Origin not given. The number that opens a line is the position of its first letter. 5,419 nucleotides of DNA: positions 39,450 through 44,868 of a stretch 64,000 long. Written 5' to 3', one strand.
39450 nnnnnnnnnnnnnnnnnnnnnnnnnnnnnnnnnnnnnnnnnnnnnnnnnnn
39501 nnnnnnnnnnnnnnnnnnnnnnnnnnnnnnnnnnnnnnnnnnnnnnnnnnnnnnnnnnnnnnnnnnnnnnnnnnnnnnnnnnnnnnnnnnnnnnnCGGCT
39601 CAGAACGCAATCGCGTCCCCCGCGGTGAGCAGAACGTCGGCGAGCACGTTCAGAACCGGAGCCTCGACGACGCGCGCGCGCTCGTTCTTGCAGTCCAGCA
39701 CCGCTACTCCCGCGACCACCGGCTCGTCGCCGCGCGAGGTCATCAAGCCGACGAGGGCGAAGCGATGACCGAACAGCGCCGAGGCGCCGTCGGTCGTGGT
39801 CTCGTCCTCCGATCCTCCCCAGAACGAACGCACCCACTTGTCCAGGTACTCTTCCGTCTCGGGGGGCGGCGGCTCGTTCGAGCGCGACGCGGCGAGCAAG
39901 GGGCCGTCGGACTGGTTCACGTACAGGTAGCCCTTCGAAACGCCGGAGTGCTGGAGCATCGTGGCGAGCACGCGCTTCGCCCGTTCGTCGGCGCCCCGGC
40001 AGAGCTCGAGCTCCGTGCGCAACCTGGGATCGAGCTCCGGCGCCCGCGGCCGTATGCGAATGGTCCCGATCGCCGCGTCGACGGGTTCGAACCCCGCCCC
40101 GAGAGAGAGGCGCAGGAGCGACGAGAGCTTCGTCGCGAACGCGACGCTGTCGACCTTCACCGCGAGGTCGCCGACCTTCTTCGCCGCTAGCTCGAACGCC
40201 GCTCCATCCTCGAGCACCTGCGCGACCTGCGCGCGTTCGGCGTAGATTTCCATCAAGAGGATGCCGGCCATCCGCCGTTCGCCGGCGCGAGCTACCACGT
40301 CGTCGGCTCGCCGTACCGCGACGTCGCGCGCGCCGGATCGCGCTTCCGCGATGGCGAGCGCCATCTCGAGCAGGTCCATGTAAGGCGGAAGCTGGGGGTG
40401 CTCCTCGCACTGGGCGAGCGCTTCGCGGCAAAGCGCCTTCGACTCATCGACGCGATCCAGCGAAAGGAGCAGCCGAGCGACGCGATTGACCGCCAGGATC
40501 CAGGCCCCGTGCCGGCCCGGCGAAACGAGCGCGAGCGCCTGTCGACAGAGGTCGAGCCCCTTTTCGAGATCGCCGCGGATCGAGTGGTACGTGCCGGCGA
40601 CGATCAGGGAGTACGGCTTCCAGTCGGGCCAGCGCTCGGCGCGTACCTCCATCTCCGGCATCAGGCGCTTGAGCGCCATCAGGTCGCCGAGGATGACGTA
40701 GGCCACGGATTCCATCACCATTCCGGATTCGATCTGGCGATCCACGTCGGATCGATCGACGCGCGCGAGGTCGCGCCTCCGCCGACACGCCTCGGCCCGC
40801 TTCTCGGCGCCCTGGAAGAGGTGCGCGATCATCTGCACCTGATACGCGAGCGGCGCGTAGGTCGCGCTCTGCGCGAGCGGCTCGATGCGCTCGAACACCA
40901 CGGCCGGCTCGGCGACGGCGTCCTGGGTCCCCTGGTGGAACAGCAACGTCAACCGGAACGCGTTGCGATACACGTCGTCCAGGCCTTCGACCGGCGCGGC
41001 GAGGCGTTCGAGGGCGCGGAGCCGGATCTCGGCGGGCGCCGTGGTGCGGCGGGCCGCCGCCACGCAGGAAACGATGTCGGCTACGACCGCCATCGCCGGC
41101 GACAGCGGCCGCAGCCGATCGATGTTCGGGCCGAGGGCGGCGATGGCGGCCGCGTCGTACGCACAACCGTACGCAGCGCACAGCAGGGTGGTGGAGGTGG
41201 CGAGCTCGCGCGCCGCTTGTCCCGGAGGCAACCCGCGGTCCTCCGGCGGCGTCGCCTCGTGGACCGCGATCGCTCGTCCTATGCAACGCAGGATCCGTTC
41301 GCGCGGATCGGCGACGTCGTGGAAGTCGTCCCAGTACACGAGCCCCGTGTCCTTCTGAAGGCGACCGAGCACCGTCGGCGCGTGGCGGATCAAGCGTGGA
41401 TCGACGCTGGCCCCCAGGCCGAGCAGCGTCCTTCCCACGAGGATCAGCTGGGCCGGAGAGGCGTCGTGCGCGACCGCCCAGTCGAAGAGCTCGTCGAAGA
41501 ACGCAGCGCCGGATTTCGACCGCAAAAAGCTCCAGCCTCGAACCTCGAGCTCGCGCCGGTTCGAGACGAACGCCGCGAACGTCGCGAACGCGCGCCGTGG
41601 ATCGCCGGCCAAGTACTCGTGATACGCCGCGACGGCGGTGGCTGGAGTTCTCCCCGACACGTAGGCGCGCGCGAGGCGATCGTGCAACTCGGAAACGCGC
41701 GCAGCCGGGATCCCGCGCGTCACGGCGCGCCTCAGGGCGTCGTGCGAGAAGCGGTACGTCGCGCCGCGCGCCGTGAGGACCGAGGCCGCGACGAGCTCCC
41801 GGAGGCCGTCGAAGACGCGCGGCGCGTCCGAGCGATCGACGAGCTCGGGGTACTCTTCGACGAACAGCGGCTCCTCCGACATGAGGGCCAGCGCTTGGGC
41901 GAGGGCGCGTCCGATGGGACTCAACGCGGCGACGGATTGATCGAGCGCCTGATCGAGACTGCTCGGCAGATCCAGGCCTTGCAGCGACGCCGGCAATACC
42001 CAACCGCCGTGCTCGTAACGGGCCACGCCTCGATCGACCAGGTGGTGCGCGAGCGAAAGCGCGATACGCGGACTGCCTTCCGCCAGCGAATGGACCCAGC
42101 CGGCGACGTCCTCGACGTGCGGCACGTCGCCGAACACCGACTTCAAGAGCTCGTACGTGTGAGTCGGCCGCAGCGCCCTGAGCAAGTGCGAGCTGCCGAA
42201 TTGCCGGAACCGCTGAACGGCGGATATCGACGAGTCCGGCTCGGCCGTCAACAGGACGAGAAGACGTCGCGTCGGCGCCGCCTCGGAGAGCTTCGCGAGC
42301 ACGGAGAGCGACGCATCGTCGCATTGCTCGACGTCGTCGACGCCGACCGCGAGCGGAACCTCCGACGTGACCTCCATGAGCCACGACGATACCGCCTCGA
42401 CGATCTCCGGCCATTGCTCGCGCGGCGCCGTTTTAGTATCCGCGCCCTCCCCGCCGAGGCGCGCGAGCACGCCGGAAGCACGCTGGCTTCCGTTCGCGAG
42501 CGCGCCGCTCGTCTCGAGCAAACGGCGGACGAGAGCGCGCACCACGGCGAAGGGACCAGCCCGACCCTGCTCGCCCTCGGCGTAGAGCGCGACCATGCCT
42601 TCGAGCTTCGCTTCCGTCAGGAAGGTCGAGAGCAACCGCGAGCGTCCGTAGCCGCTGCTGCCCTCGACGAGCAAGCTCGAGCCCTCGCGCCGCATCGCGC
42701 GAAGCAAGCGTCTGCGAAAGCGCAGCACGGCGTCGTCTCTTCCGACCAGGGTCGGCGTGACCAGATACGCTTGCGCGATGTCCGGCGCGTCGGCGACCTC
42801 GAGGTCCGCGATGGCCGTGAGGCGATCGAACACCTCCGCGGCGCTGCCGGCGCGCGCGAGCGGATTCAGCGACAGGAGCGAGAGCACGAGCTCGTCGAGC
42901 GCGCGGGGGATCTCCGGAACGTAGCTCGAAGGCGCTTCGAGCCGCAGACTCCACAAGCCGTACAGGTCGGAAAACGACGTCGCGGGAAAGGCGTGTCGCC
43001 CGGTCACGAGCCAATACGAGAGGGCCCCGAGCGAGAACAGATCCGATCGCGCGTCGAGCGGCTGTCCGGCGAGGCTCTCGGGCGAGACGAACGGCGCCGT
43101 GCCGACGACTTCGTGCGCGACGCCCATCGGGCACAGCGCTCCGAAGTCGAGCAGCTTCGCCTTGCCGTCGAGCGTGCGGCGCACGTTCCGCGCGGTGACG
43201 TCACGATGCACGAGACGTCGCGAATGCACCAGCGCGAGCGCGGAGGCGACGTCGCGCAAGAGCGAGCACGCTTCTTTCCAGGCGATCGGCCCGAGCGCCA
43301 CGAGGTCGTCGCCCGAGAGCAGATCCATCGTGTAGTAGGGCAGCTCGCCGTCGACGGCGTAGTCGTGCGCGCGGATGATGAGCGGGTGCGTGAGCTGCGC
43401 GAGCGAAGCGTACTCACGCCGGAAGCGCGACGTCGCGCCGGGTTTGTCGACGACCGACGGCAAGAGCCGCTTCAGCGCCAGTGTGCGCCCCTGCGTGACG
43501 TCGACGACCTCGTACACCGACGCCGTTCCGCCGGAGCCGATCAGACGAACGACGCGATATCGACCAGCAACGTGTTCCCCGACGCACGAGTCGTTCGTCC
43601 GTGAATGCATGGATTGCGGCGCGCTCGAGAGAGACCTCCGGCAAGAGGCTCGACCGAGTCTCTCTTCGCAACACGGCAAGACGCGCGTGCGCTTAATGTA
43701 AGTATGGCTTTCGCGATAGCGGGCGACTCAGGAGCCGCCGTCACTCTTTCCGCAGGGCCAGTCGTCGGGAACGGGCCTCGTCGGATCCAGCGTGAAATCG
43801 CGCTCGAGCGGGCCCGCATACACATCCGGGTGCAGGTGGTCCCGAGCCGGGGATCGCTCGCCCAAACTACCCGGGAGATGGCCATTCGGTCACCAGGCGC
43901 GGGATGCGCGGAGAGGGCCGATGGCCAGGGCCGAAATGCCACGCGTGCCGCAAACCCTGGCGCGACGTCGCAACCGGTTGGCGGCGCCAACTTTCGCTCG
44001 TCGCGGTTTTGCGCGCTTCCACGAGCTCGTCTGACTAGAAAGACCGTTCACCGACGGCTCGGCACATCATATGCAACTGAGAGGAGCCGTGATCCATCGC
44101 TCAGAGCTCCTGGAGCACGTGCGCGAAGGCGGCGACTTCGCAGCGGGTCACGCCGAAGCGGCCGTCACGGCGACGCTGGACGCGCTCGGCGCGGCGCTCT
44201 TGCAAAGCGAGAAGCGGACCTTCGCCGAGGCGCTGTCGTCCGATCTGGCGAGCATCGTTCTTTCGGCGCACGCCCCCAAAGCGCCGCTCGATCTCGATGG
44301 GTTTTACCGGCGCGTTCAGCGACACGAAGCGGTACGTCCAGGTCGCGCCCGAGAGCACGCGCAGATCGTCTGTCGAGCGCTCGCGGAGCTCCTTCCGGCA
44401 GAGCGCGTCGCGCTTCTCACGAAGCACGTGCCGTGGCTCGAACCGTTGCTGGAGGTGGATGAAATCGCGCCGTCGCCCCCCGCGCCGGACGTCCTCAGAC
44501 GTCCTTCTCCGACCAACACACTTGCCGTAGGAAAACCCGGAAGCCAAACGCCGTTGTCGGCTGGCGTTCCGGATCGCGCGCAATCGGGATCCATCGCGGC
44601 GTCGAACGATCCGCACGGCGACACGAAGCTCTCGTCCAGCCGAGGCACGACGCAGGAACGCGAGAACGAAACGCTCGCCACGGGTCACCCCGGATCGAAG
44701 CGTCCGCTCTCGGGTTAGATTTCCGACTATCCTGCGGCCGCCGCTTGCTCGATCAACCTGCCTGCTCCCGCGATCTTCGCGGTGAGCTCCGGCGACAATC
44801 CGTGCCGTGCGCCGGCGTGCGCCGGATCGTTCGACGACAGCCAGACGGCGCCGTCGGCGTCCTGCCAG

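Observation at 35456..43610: Tandem pair of ~1350-aa Ser/Thr-kinase / STAND-type NTPase / helical-repeat / GAF-like proteins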

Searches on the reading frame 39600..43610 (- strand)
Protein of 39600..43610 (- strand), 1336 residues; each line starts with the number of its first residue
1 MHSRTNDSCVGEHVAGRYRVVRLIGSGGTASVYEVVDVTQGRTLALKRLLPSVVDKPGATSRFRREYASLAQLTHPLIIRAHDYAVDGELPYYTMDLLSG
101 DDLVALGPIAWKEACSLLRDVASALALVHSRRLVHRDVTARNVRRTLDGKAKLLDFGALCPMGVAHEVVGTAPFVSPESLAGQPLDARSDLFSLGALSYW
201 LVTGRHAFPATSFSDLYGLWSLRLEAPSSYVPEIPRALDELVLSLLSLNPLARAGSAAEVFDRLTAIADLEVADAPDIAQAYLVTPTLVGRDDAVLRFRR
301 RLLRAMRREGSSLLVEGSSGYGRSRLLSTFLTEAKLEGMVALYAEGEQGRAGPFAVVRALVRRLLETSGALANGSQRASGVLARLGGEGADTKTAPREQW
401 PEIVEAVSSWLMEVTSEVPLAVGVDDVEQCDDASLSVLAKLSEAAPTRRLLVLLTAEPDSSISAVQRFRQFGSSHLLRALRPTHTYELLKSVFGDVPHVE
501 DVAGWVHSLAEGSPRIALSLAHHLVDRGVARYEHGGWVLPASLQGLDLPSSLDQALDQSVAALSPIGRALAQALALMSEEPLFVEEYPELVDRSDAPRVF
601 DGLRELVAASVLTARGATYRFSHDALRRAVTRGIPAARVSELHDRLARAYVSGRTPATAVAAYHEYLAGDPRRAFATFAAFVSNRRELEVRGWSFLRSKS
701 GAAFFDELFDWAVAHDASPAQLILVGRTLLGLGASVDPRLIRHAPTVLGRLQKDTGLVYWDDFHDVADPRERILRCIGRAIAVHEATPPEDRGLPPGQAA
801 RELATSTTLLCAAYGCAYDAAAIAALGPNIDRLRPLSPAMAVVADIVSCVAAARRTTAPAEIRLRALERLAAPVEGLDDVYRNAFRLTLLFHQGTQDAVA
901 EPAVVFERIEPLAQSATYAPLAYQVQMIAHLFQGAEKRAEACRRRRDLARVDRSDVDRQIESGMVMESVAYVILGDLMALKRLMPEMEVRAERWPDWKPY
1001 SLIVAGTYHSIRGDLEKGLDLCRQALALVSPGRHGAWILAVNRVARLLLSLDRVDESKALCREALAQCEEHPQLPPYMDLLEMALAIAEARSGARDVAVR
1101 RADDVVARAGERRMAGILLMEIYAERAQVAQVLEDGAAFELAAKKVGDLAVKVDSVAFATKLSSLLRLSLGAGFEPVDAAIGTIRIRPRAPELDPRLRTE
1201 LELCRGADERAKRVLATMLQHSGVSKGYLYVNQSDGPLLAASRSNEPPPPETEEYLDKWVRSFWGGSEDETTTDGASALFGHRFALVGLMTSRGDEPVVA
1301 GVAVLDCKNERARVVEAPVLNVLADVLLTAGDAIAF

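Call 5: search_protein_families(library=pfam, proteins=[window:39600-43610:-], max_evalue=0.1)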
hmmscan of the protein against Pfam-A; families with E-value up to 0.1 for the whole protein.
window:39600-43610:- (1336 aa): 7 families
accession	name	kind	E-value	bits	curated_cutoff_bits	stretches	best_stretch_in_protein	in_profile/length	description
PF00069.31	Pkinase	-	8.1e-31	107.8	31.7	1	18-255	1-253/263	Protein kinase domain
PF07714.23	PK_Tyr_Ser-Thr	-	3.3e-14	53.3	23.1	1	21-219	4-216/258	Protein tyrosine and serine/threonine kinase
PF13191.12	AAA_16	-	2.8e-12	47.9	32.6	1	288-452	2-166/167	AAA ATPase domain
PF01636.29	APH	-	0.0011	19.2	23.2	1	21-130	2-109/239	Phosphotransferase enzyme family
PF17874.7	TPR_MalT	-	0.0065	16.2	45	1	968-1106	47-191/336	MalT-like TPR region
PF13424.12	TPR_12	-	0.011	16.3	30.1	0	1009-1069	13-76/77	Tetratricopeptide repeat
PF13374.12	TPR_10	-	0.084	13.4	27.5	0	1042-1069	6-33/42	Tetratricopeptide repeat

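Call 8: search_protein_families(library=ncbifam, proteins=[window:39600-43610:-], max_evalue=0.01)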
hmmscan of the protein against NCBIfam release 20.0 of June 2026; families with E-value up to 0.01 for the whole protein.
window:39600-43610:- (1336 aa): 12 families
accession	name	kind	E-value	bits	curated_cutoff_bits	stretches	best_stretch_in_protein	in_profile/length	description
NF033483.0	PknB_PASTA_kin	equivalog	1.1e-52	179.9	450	1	11-278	2-279/563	Stk1 family PASTA domain-containing Ser/Thr kinase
TIGR03903.1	TOMM_kin_cyc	equivalog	3.8e-35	121.1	705.75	2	44-267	6-247/1267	TOMM system kinase/cyclase fusion protein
NF047741.1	antiphage_MADS6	equivalog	1.9e-34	119.2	460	2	112-273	299-466/612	methylation-associated defense system protein kinase MAD6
NF052427.1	StpK7MSMEG_1200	equivalog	1.9e-27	96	900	1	16-262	7-263/601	serine/threonine protein kinase StpK7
NF009651.0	PRK13184.1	equivalog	3.5e-23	81.5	839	1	16-262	2-285/932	serine/threonine-protein kinase PknD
NF038150.1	lanthi_synth_IV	equivalog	2.6e-21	75.7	650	1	13-270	186-459/851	class IV lanthionine synthetase LanL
NF033442.0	BREX_PglW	equivalog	1.7e-15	55.8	990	3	171-274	391-493/1391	BREX system serine/threonine kinase PglW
NF038151.1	lanthi_synth_III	equivalog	4e-09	35.4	575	1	32-203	236-424/833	class III lanthionine synthetase LanKC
TIGR03724.2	arch_bud32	equivalog_domain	0.00011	21.8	125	1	86-157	63-129/193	KEOPS complex kinase/ATPase Bud32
NF007174.0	PRK09605.1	equivalog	0.0015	17.1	447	1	60-157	380-471/535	bifunctional N(6)-L-threonylcarbamoyladenine synthase/serine/threonine protein kinase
NF043056.1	T4SS_LegK1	equivalog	0.0019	16.9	550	1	128-196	205-278/516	Dot/Icm T4SS effector kinase LegK1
NF011463.0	PRK14879.1-4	equivalog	0.0043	16.5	188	1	61-157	63-158/237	Kae1-associated kinase Bud32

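Call 9: search_protein_families(library=padloc, proteins=[window:39600-43610:-], max_evalue=0.01)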
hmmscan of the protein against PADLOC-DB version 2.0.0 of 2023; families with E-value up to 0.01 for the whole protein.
window:39600-43610:- (1336 aa): 33 families (the best 25 are shown)
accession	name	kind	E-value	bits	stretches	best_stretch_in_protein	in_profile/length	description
PDLC04042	PD-T4-6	-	3.8e-56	188.9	1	12-277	5-282/292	-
PDLC04053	PD-T4-6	-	4e-50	169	1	12-277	5-281/311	-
PDLC04054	PD-T4-6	-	2.8e-48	163.1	1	11-280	6-286/347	-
PDLC04061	PD-T4-6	-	2.2e-45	154.2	1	11-268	11-284/510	-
PDLC04043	PD-T4-6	-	1.5e-43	147.5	1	12-273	11-284/452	-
PDLC04041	PD-T4-6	-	1.8e-43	147.4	1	14-283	26-309/443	-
PDLC04039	PD-T4-6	-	9.3e-43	144.9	1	5-261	4-269/458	-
PDLC04060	PD-T4-6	-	1.4e-40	137.7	1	11-269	3-271/486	-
PDLC04138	mad6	-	3.7e-40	136.5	1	12-276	47-322/659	mads_6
PDLC04040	PD-T4-6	-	7.9e-40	135.1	1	23-278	1-276/547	-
PDLC04052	PD-T4-6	-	1.7e-38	131.1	1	13-279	6-288/496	-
PDLC04047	PD-T4-6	-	1.7e-37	127.2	1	11-267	5-272/327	-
PDLC04064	PD-T4-6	-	6.7e-34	115.4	1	5-267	9-280/369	-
PDLC04057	PD-T4-6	-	2e-33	114.1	1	10-265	2-268/443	-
PDLC04048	PD-T4-6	-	2.7e-32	110.5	1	10-264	4-269/354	-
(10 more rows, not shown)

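Call 13: find_homologous_proteins(query=window:39600-43610:-, max_evalue=1e-10)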
Query window:39600-43610:- (1336 aa): 2388 proteins with E <= 1e-10 among 8000 candidates; the best 120 are listed.
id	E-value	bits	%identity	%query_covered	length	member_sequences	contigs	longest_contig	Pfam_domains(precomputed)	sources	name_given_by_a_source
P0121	0.0e+0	2857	100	98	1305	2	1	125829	PF07714.24,PF00069.32,PF13191.13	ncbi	-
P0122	0.0e+0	2397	82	100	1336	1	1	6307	PF07714.24,PF00069.32,PF13191.13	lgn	-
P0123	0.0e+0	2290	79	98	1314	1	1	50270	PF07714.24,PF00069.32,PF13191.13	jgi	jgi:serine/threonine-protein kinase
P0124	0.0e+0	2260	78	100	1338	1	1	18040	PF07714.24,PF00069.32,PF13191.13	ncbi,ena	-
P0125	0.0e+0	2235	77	100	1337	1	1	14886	PF07714.24,PF00069.32,PF13428.13,PF13191.13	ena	-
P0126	0.0e+0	1687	59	99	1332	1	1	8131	PF07714.24,PF00069.32,PF13191.13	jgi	jgi:hypothetical protein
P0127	0.0e+0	1640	59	99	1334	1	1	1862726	PF07714.24,PF00069.32,PF01636.30,PF13191.13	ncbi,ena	-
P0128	0.0e+0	1605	58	99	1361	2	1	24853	PF07714.24,PF00069.32,PF13191.13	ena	-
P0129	0.0e+0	1577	56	99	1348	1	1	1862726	PF07714.24,PF00069.32,PF13191.13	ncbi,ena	-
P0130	0.0e+0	1575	56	99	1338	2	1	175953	PF07714.24,PF00069.32,PF13191.13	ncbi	-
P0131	0.0e+0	1559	55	100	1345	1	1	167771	PF07714.24,PF00069.32,PF01636.30,PF13191.13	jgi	jgi:serine/threonine-protein kinase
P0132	0.0e+0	1490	54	99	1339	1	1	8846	PF07714.24,PF00069.32,PF13191.13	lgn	-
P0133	0.0e+0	1457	53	99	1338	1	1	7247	PF07714.24,PF00069.32,PF13191.13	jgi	jgi:hypothetical protein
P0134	0.0e+0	1403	53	96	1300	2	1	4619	PF07714.24,PF00069.32,PF24883.3,PF13191.13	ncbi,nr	ncbi:MAG TPA: protein kinase, partial [Polyangiaceae bacterium]|nr:protein kinase [Polyangiaceae bac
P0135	0.0e+0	1402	51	99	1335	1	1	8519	PF07714.24,PF00069.32,PF01636.30,PF13191.13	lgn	-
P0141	0.0e+0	1276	49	99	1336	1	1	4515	PF07714.24,PF00069.32,PF13191.13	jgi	jgi:hypothetical protein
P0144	0.0e+0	1259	47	100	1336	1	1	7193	PF07714.24,PF00069.32,PF13191.13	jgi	jgi:hypothetical protein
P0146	0.0e+0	1252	48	99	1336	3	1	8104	PF07714.24,PF00069.32,PF13191.13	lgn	-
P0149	0.0e+0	1241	48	99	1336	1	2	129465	PF07714.24,PF00069.32,PF13191.13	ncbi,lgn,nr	ncbi:MAG TPA: AAA family ATPase [Polyangiaceae bacterium]|nr:AAA family ATPase [Polyangiaceae bacter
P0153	0.0e+0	1205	47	99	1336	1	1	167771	PF07714.24,PF00069.32,PF13191.13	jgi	jgi:hypothetical protein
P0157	0.0e+0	1121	45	99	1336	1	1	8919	PF07714.24,PF00069.32,PF13191.13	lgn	-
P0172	6.2e-293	993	43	99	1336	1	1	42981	PF07714.24,PF00069.32,PF13191.13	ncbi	-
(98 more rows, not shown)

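Call 28: find_encoding_contigs(protein=P0124, flank=8000, max_places=2)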
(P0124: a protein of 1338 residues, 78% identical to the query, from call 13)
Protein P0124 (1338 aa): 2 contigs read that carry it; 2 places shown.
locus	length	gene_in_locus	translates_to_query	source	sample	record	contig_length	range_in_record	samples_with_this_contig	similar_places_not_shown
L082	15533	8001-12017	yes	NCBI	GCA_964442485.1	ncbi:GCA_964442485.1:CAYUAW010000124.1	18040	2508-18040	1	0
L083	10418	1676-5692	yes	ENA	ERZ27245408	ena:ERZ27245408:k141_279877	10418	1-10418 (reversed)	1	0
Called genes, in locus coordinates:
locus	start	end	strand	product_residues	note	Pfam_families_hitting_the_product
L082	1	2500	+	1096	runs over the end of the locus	PF17874:TPR_MalT (faint), PF03704:BTAD, PF13424:TPR_12 (faint), PF13191:AAA_16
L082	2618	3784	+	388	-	-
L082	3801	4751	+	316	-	PF13620:CarboxypepD_reg (faint)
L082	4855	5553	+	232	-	-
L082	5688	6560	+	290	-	-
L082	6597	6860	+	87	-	-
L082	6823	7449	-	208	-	PF02798:GST_N, PF13409:GST_N_2, PF13417:GST_N_3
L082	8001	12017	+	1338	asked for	PF00069:Pkinase, PF07714:PK_Tyr_Ser-Thr, PF13191:AAA_16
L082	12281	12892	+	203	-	PF13505:OMP_b-brl (weak)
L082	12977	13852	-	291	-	-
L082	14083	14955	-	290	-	PF00027:cNMP_binding, PF06210:DUF1003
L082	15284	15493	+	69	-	PF05635:23S_rRNA_IVP (weak)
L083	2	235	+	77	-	?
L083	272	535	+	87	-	-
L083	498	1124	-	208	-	PF02798:GST_N, PF13409:GST_N_2, PF13417:GST_N_3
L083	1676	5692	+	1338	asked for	PF00069:Pkinase, PF07714:PK_Tyr_Ser-Thr, PF13191:AAA_16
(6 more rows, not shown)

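Call 29: find_encoding_contigs(protein=P0127, flank=8000, max_places=2)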
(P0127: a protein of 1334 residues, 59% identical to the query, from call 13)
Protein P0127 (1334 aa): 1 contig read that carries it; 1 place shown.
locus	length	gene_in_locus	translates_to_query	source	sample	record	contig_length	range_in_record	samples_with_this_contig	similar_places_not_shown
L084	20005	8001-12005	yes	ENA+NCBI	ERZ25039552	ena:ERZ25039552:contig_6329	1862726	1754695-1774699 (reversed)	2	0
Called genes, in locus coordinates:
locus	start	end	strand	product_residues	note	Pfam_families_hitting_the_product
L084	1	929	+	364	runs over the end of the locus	-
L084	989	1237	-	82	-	-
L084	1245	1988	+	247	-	-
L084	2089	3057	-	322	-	PF02737:3HCDH_N, PF00725:3HCDH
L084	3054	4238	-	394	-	-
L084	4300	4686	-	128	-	PF22691:Thiolase_C_1 (faint), PF02803:Thiolase_C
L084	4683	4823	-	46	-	-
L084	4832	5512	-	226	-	PF00108:Thiolase_N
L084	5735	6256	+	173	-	PF00440:TetR_N, PF21351:TetR_C_41 (faint), PF17932:TetR_C_24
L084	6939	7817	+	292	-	PF09826:Beta_propel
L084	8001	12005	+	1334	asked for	PF00069:Pkinase, PF01636:APH (faint), PF07714:PK_Tyr_Ser-Thr, PF13191:AAA_16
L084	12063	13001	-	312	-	PF01073:3Beta_HSD (faint), PF01370:Epimerase, PF04321:RmlD_sub_bind, PF05368:NmrA, PF13460:NAD_binding_10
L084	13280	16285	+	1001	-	-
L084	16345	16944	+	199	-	PF01161:PBP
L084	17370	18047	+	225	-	-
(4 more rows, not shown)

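Call 30: find_encoding_contigs(protein=P0130, flank=8000, max_places=2)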
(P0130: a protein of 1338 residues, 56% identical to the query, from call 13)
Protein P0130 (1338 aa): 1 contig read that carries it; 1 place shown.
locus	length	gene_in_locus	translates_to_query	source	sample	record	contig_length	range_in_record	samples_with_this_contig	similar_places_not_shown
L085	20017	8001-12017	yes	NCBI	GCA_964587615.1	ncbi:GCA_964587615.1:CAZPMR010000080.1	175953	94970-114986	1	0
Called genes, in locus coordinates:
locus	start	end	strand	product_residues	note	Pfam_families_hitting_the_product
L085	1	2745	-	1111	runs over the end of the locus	-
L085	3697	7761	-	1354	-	PF00069:Pkinase, PF07714:PK_Tyr_Ser-Thr, PF13191:AAA_16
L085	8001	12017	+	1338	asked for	PF00069:Pkinase, PF07714:PK_Tyr_Ser-Thr, PF13191:AAA_16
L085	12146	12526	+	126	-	-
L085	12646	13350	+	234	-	PF05988:DUF899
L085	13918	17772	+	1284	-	PF00069:Pkinase, PF07714:PK_Tyr_Ser-Thr, PF13191:AAA_16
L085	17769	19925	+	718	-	PF01266:DAO (weak), PF01593:Amino_oxidase (faint), PF13450:NAD_binding_8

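Call 74: find_encoding_contigs(protein=P0125, flank=6000, max_places=2)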
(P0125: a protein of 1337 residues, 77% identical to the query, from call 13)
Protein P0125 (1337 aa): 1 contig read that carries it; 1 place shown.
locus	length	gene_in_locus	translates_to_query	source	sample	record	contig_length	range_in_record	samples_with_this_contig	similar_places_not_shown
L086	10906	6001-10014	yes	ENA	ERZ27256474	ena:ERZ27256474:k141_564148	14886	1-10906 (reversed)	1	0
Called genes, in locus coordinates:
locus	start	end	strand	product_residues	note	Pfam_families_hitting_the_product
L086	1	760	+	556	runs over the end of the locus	PF00370:FGGY_N, PF02782:FGGY_C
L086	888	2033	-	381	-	PF00365:PFK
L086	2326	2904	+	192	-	PF01814:Hemerythrin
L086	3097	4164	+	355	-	PF01764:Lipase_3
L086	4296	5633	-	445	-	PF03712:Cu2_monoox_C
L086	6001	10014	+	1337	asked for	PF00069:Pkinase, PF07714:PK_Tyr_Ser-Thr, PF13428:TPR_14 (faint), PF13191:AAA_16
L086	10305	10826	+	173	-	-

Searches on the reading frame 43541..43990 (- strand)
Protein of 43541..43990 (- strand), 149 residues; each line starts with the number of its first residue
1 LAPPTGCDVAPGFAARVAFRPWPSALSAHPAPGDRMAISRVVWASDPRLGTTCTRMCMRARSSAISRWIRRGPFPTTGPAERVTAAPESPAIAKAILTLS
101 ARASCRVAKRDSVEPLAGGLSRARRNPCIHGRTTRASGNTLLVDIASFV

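Call 66: search_protein_families(library=pfam, proteins=[window:43541-43990:-], max_evalue=0.1)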
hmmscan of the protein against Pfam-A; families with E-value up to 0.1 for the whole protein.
window:43541-43990:- (149 aa): 0 families

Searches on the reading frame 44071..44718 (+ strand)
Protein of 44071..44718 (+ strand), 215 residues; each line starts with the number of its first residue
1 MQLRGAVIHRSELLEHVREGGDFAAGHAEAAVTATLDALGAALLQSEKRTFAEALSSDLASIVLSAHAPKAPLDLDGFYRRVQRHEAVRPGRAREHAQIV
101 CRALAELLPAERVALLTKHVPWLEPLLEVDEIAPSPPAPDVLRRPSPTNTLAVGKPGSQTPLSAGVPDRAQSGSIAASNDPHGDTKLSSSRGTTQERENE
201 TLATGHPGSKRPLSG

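Call 66: search_protein_families(library=pfam, proteins=[window:44071-44718:+], max_evalue=0.1)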
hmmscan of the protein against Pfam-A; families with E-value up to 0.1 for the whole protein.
window:44071-44718:+ (215 aa): 1 family
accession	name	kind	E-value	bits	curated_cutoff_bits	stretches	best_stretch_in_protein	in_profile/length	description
PF10025.14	DUF2267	-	6e-15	56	29.8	1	12-121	3-116/122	Uncharacterized conserved protein (DUF2267)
